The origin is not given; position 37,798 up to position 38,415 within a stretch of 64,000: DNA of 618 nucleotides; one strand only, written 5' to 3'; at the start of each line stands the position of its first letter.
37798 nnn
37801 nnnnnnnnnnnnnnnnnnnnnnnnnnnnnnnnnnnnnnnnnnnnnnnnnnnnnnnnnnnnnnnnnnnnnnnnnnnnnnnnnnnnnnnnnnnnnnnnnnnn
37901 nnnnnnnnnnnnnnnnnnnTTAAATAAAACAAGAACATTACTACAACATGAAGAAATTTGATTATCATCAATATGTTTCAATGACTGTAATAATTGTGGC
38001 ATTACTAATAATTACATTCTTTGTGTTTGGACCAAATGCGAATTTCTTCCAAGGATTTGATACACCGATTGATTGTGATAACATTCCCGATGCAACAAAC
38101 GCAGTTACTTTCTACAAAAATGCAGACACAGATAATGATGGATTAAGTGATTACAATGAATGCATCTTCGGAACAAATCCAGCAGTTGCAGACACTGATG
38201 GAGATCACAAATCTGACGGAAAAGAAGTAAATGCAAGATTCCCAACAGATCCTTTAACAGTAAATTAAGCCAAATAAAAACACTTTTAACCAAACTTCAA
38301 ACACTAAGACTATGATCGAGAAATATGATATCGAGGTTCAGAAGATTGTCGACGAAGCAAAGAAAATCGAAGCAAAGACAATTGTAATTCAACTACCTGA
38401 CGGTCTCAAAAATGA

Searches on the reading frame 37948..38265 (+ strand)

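Call 3: search_protein_families(library=pfam, proteins=[window:37948-38265:+], max_evalue=0.1)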
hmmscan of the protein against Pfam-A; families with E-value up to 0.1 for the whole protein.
window:37948-38265:+ (106 aa): 1 family
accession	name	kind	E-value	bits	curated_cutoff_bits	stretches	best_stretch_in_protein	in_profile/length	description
PF18884.5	TSP3_bac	-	8.2e-07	29.2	25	1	60-79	1-20/22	Bacterial TSP3 repeat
